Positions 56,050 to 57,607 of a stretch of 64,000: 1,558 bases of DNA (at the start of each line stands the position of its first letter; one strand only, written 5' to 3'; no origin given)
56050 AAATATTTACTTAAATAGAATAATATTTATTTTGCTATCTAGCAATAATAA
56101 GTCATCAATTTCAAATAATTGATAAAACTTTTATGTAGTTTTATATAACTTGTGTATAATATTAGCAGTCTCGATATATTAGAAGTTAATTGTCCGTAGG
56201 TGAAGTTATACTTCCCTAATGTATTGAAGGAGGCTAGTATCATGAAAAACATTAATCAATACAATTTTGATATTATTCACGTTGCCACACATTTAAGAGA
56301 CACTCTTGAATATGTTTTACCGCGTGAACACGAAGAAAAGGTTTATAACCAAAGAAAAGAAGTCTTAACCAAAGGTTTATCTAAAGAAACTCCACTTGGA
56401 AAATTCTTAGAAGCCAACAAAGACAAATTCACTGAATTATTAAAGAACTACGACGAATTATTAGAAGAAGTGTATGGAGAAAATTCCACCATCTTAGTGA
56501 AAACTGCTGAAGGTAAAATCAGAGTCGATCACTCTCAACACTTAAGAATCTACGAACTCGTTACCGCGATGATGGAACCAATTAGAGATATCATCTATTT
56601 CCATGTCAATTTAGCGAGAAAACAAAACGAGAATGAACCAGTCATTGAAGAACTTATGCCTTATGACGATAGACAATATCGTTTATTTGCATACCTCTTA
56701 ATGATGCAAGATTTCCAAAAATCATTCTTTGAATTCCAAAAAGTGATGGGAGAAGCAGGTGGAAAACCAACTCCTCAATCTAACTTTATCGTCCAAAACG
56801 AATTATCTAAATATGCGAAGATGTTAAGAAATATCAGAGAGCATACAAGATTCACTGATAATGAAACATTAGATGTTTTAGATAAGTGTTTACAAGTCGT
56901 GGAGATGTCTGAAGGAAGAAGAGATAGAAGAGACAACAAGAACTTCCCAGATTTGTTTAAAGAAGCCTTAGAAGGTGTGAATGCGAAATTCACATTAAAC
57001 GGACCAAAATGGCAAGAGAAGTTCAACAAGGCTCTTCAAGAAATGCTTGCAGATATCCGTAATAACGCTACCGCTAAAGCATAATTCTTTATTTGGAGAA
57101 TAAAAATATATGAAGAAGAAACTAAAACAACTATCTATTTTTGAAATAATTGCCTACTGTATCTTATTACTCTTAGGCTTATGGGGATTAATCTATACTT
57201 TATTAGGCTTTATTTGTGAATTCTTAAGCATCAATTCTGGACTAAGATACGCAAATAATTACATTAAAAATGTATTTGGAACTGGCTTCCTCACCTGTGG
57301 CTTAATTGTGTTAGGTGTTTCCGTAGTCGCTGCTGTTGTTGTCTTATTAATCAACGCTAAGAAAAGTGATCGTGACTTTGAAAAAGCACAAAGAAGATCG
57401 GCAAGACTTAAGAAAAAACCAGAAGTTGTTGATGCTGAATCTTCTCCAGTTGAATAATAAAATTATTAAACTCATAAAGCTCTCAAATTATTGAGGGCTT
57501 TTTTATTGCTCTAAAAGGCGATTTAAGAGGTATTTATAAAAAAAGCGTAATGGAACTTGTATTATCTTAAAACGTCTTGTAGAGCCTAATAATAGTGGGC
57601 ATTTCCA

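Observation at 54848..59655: Pair of paralogous, highly acidic modular lipoproteins flanking a two-gene unit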

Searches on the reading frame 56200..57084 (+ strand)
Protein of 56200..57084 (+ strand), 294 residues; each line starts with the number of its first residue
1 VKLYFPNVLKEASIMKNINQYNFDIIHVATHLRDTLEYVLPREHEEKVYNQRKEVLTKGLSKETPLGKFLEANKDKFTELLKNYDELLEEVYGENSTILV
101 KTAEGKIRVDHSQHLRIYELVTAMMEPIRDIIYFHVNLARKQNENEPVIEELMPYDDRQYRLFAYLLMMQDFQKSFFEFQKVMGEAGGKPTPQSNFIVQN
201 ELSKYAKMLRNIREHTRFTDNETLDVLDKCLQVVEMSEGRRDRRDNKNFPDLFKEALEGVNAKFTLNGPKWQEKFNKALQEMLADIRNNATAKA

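Call 3: search_protein_families(library=pfam, proteins=[window:56200-57084:+], max_evalue=1)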
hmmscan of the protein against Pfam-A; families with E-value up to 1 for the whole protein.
window:56200-57084:+ (294 aa): 5 families
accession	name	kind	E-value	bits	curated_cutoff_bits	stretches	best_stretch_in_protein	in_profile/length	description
PF14176.11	YxiJ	-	0.033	15.2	27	1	22-85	37-99/109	YxiJ-like protein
PF24006.2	SCAP_N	-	0.077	13.1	27.9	1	197-242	34-79/199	SCAP N-terminal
PF15874.10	Il2rg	-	0.12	13.1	27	1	200-242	10-52/92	Putative Interleukin 2 receptor, gamma chain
PF14425.11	Imm3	-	0.16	12.5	25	0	45-91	62-108/119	Immunity protein Imm3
PF21121.2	Nup49_C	-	0.69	11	28.5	0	199-240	14-55/87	Nucleoporin Nup49 C-terminal helical region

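Call 4: search_protein_families(library=ncbifam, proteins=[window:56200-57084:+], max_evalue=1)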
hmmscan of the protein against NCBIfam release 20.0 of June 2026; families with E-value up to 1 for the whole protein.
window:56200-57084:+ (294 aa): 1 family
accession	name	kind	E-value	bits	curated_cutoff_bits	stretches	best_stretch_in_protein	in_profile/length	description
TIGR01038.1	uL22_arch_euk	equivalog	0.086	12.8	79.85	0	266-293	73-100/148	50S ribosomal protein L22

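Call 33: search_protein_families(library=padloc, proteins=[window:56242-57084:+], max_evalue=1)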
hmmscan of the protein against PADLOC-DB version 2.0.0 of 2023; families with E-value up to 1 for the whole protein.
window:56242-57084:+ (280 aa): 1 family
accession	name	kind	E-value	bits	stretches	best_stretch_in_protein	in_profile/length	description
PDLC01012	Csm2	-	0.14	10.6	1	5-77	37-108/139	Csm2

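Call 34: search_protein_families(library=phrogs, proteins=[window:56242-57084:+], max_evalue=1)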
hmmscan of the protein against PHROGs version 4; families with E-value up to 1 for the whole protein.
window:56242-57084:+ (280 aa): 6 families
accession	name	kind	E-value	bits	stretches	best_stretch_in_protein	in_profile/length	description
phrog_24925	-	unknown function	0.016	16.6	1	88-140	33-85/118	-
phrog_9294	-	unknown function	0.036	15.4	1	57-82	38-60/127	-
phrog_10375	-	unknown function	0.059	14.7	1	56-99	105-148/153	-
phrog_25862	-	DNA, RNA and nucleotide metabolism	0.096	14.1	1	169-238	56-127/149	HNH endonuclease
phrog_1688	-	tail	0.096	13.7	1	193-225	61-94/146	tail assembly chaperone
phrog_28519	-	unknown function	0.3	12.6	1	46-81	73-108/111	-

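Call 35: search_solved_structures(query=window:56242-57084:+, max_evalue=10)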
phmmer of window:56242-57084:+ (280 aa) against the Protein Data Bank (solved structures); distinct sequences matched with E-value up to 10: 0.

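Call 74: search_dna_similar(query=window:56242-57084:+, collection=phages, mode=protein, max_evalue=0.001, max_rows=10)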
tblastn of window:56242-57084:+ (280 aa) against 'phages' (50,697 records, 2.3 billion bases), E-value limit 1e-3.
No match.

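Call 75: search_dna_similar(query=window:56242-57084:+, collection=plasmids, mode=protein, max_evalue=0.001, max_rows=10)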
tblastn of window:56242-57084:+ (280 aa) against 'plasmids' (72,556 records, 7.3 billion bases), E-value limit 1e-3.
No match.

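Call 76: find_related_loci(query=window:56242-57084:+, collection=metagenome_contigs, flank=5000)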
Query window:56242-57084:+ (280 aa) in metagenome_contigs; peptide patterns used: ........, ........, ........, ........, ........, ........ (x = any residue, [..] = any of these).
114 stretches matched a pattern; 13 encode a relative of the query (tblastn E <= 1e-3); 13 distinct loci.
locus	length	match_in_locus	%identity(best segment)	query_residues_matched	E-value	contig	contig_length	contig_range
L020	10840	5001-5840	97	1-280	0e+0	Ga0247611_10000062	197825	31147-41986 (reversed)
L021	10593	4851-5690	96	1-280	0e+0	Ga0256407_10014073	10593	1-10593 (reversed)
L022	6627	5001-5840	94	1-280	0e+0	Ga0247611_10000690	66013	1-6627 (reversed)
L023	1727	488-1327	82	1-280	9e-174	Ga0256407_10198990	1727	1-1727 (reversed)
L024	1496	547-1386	80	1-280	4e-172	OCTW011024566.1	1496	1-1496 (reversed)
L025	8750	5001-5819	81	1-273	5e-153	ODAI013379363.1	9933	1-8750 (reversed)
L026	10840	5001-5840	79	1-280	1e-152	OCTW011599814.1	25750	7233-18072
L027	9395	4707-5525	80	1-273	3e-152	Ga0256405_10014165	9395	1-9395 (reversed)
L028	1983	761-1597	77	1-279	3e-162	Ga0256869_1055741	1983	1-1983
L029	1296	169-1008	70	1-280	9e-146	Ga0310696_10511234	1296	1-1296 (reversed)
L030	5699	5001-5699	81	1-233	2e-130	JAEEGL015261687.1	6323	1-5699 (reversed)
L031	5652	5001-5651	74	1-217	9e-111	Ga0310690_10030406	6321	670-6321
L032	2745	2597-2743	96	1-49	7e-26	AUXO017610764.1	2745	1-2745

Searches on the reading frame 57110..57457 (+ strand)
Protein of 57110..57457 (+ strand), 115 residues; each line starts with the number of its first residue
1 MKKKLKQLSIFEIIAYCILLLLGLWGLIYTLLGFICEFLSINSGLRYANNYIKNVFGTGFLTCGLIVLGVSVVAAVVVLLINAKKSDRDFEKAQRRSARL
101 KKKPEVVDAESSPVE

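Call 3: search_protein_families(library=pfam, proteins=[window:57110-57457:+], max_evalue=1)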
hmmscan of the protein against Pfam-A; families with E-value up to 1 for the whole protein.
window:57110-57457:+ (115 aa): 7 families
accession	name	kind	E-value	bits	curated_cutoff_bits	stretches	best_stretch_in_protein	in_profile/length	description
PF13858.11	DUF4199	-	0.011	16.6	32.3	1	10-81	8-88/165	Protein of unknown function (DUF4199)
PF00558.24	Vpu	-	0.026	14.7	24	1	62-111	6-57/81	Vpu protein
PF07332.16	Phage_holin_3_6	-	0.03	14.8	28.4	1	13-107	40-115/116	Putative Actinobacterial Holin-X, holin superfamily III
PF03125.24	Sre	-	0.057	13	22.9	1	28-96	166-230/365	Sre G protein-coupled chemoreceptor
PF20990.2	DUF2207_C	-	0.065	13.4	33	1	2-82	132-186/247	Predicted membrane protein (DUF2207) C-terminal domain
PF13273.12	DUF4064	-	0.14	12.9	32.1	1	10-85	7-85/102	Protein of unknown function (DUF4064)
PF13800.11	Sigma_reg_N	-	0.96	10.2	26.3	0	3-51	5-49/91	Sigma factor regulator N-terminal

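Call 4: search_protein_families(library=ncbifam, proteins=[window:57110-57457:+], max_evalue=1)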
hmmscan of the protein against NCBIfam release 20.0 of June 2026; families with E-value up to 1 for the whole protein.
window:57110-57457:+ (115 aa): 6 families
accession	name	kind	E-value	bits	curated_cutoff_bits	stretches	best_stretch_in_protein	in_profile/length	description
NF046000.1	MAG1210_fam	subfamily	0.026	13.2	275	1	3-101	60-142/550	MAG1210 family protein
NF045962.1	MAG2810_fam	equivalog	0.089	11.7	175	1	2-85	36-115/394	MAG2810 family protein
NF042931.1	SAG1386_EF1546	equivalog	0.11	12.6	80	1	49-98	20-69/158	SAG1386/EF1546 family surface-associated protein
NF033218.1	anchor_AmaP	equivalog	0.13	12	55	1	20-91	7-81/166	alkaline shock response membrane anchor protein AmaP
NF041554.1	SA1362_fam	subfamily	0.21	11.7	42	0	60-98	27-69/70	SA1362 family protein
NF006283.1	PRK08455.1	equivalog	0.21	11.2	187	1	63-103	24-64/182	flagellar basal body-associated protein FliL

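Call 33: search_protein_families(library=padloc, proteins=[window:57110-57457:+], max_evalue=1)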
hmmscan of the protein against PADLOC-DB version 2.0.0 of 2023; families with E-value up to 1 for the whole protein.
window:57110-57457:+ (115 aa): 0 families

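Call 34: search_protein_families(library=phrogs, proteins=[window:57110-57457:+], max_evalue=1)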
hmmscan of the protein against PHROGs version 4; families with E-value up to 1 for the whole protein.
window:57110-57457:+ (115 aa): 8 families
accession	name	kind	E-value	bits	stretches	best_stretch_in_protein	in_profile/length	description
phrog_944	-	moron, auxiliary metabolic gene and host takeover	0.00061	20.6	1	12-104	124-207/235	membrane protein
phrog_27091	-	unknown function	0.06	14.5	1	43-87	5-48/76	-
phrog_13092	-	unknown function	0.084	13.6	1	15-50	12-47/58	-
phrog_8367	-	head and packaging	0.14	13.4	1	58-94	9-44/96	pyramid forming protein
phrog_3913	-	unknown function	0.29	12.4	1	64-110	8-54/89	-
phrog_29045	-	unknown function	0.31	12.1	1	22-59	9-45/117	-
phrog_10723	-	unknown function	0.47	11.6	0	11-34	16-39/66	-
phrog_4803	-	unknown function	0.47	11.6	1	43-82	22-61/65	-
